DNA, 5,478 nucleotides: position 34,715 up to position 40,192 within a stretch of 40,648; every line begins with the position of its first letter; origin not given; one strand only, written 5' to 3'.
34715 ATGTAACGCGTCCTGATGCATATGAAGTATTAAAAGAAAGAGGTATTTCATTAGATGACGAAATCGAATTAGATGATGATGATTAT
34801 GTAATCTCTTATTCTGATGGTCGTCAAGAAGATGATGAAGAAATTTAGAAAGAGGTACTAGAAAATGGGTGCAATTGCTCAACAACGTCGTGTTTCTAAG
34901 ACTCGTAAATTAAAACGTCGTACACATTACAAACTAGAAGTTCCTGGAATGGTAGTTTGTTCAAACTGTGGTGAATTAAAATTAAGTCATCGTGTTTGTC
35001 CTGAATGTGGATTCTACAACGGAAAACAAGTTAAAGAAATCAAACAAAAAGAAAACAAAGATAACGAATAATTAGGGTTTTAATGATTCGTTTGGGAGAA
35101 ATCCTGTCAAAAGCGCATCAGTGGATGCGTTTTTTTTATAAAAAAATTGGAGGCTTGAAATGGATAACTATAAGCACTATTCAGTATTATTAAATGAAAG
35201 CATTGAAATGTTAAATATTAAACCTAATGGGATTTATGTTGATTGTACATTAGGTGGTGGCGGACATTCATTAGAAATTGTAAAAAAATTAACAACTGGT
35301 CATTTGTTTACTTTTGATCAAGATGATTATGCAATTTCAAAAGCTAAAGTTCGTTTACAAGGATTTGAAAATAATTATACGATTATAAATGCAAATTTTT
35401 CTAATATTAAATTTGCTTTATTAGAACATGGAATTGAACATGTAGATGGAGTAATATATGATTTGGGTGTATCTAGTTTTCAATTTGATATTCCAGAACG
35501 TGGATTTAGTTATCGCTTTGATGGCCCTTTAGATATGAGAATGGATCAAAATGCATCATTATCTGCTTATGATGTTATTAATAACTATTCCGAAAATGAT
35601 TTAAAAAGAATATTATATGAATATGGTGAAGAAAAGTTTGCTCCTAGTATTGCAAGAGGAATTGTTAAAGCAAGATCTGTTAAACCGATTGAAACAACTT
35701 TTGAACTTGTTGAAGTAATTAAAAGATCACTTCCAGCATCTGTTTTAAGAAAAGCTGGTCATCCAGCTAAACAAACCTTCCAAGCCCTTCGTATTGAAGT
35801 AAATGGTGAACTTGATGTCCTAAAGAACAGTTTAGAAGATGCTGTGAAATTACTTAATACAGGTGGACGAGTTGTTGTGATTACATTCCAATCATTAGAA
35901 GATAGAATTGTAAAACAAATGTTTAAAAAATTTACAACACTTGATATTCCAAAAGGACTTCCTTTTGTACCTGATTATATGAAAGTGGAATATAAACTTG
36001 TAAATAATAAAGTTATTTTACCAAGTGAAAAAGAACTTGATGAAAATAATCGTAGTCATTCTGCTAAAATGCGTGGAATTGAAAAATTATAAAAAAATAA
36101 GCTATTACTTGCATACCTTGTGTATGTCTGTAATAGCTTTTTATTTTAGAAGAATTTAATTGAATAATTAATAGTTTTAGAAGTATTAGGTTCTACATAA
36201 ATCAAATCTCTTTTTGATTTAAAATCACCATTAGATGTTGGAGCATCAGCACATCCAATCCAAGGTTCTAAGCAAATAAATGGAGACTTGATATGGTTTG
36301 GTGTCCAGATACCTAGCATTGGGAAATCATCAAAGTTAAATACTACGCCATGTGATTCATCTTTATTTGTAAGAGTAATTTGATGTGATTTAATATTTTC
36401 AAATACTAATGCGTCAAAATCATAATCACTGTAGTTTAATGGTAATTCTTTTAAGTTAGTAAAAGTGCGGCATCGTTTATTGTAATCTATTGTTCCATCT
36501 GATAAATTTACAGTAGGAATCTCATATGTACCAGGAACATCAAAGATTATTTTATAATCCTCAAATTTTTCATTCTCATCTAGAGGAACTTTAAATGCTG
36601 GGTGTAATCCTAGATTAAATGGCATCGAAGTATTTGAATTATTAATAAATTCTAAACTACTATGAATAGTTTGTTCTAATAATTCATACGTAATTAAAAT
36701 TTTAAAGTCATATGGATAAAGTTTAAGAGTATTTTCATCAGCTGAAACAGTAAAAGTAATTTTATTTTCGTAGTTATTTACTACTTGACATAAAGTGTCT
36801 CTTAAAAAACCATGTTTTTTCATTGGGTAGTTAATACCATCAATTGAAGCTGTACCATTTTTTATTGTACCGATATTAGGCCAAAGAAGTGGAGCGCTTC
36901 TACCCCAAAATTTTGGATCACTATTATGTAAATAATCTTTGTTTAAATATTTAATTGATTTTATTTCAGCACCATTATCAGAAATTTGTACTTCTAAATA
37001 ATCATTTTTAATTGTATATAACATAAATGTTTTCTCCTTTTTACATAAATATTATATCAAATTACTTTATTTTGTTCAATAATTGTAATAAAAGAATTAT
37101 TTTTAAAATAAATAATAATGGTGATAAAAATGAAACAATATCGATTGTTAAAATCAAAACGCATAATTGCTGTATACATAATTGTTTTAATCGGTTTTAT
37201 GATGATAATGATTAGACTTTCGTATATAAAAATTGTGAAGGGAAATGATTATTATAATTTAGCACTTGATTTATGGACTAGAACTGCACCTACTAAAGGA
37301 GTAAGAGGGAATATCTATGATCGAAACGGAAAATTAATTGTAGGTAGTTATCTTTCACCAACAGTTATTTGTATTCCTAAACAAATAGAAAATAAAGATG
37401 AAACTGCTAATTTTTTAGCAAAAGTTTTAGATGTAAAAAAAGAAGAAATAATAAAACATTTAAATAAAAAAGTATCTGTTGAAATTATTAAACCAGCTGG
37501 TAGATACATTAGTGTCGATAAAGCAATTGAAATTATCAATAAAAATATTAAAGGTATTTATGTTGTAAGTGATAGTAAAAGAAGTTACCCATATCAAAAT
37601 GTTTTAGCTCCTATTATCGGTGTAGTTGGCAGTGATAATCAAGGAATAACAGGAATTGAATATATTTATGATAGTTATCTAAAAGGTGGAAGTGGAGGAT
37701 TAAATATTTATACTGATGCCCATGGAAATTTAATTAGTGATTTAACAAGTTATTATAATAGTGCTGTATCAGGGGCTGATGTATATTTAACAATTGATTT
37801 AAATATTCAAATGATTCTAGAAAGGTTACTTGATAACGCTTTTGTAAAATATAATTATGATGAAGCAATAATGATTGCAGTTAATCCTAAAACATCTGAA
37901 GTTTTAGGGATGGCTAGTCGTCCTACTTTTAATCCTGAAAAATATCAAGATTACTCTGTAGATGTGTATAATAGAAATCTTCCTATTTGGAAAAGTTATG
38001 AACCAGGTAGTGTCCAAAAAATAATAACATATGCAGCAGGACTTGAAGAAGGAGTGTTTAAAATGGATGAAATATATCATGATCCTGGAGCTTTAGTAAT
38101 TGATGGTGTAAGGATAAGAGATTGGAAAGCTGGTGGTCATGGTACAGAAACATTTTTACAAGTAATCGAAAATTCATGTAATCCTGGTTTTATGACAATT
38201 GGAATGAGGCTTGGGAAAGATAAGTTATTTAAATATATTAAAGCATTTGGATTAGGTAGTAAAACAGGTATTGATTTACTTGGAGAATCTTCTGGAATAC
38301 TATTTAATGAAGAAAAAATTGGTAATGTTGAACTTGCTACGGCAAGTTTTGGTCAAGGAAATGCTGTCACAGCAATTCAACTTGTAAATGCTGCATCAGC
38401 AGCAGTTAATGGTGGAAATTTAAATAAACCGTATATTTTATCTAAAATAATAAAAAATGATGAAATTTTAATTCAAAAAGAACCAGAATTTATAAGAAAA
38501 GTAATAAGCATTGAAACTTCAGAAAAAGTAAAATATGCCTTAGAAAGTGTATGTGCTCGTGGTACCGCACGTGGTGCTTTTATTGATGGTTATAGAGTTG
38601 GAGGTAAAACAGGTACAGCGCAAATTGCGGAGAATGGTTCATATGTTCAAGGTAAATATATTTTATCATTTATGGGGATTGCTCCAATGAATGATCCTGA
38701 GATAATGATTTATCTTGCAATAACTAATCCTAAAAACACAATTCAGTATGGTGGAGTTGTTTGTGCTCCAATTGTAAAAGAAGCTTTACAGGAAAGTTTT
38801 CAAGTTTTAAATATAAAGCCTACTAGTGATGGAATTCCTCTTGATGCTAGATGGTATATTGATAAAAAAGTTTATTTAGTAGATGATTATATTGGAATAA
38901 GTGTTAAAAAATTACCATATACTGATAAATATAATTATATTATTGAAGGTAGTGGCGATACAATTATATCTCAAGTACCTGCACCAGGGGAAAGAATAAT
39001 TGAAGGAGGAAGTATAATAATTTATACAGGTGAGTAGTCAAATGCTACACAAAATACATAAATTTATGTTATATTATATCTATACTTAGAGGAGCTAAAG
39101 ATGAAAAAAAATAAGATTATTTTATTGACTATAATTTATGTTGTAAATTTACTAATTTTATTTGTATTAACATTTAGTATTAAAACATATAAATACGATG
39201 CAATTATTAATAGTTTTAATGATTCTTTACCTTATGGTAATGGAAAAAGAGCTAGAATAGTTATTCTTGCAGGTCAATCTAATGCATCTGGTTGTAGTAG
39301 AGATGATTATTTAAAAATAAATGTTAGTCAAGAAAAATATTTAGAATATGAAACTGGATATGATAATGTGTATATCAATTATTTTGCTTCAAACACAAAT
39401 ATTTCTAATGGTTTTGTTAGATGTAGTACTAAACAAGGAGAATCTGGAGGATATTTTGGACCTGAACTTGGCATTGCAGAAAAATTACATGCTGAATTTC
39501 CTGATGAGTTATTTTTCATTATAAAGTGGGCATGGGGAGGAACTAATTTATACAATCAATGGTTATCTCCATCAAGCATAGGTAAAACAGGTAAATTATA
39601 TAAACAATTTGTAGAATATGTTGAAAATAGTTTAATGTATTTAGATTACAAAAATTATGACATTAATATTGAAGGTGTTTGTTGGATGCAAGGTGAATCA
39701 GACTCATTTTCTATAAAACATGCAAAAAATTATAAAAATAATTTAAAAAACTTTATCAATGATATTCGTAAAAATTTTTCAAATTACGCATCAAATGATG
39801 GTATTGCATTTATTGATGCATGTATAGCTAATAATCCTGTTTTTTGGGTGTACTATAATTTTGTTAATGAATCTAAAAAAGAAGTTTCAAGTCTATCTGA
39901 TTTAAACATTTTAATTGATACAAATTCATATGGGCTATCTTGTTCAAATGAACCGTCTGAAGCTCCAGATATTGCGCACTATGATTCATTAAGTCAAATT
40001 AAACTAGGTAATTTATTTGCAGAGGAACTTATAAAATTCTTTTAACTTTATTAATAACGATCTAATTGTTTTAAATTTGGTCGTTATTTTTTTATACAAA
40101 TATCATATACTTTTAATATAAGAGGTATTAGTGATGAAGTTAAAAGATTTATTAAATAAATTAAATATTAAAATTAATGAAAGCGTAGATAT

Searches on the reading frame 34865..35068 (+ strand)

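Call 17: search_protein_families(library=pfam, proteins=[window:34865-35068:+], max_evalue=0.001)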
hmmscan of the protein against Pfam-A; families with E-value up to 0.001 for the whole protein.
window:34865-35068:+ (68 aa): 2 families
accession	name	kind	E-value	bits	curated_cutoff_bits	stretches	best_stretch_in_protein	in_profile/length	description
PF01783.29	Ribosomal_L32p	-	9.6e-26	90.2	21.3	1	6-58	3-55/56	Ribosomal L32p protein family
PF13248.11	Zn_ribbon_3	-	7.7e-06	25.6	27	1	29-49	2-23/26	zinc-ribbon domain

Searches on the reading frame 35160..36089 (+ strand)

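Call 17: search_protein_families(library=pfam, proteins=[window:35160-36089:+], max_evalue=0.001)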
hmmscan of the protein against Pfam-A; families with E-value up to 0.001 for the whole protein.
window:35160-36089:+ (310 aa): 1 family
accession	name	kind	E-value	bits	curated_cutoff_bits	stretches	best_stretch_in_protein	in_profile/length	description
PF01795.25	Methyltransf_5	-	6.3e-122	407.3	27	1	4-309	2-308/309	MraW methylase family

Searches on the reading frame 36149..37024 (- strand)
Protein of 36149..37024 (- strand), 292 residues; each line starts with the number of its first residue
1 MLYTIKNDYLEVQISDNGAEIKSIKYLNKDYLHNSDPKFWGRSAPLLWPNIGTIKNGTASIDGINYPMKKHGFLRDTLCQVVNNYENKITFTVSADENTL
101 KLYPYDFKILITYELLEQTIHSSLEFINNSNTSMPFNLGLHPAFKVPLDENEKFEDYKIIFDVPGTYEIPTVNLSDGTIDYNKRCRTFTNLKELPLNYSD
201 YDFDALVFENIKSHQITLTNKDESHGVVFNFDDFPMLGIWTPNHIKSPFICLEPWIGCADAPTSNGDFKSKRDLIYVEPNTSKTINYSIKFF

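Call 17: search_protein_families(library=pfam, proteins=[window:36149-37024:-], max_evalue=0.001)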
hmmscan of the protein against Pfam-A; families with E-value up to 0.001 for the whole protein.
window:36149-37024:- (292 aa): 1 family
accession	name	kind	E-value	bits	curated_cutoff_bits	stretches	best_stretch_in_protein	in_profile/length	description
PF01263.26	Aldose_epim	-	2e-27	96.8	27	1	2-255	2-277/299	Aldose 1-epimerase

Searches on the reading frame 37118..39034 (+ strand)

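Call 17: search_protein_families(library=pfam, proteins=[window:37118-39034:+], max_evalue=0.001)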
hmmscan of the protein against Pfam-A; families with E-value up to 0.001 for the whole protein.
window:37118-39034:+ (639 aa): 2 families
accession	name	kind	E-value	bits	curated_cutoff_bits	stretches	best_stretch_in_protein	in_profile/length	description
PF00905.27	Transpeptidase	-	1.4e-76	258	22.1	1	252-557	3-298/299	Penicillin binding protein transpeptidase domain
PF03717.20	PBP_dimer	-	9.3e-23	82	24.4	1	60-208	3-178/180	Penicillin-binding Protein dimerisation domain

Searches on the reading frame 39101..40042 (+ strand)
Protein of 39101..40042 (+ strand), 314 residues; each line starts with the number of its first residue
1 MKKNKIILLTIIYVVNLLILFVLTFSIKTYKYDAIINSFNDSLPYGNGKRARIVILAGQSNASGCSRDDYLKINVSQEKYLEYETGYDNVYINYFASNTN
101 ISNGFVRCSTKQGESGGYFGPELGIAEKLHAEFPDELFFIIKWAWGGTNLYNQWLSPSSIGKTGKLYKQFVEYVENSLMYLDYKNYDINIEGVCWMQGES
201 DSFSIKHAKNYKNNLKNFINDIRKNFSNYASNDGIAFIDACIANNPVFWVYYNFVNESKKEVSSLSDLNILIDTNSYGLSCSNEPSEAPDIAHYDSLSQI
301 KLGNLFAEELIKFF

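Call 78: search_protein_families(library=pfam, proteins=[window:39101-40042:+], max_evalue=0.001)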
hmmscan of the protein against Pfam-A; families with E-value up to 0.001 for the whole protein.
window:39101-40042:+ (314 aa): 1 family
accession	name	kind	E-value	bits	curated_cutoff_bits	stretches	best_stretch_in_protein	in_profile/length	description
PF03629.24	SASA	-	3.6e-23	82.8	24.8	1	52-311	3-225/226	Carbohydrate esterase, sialic acid-specific acetylesterase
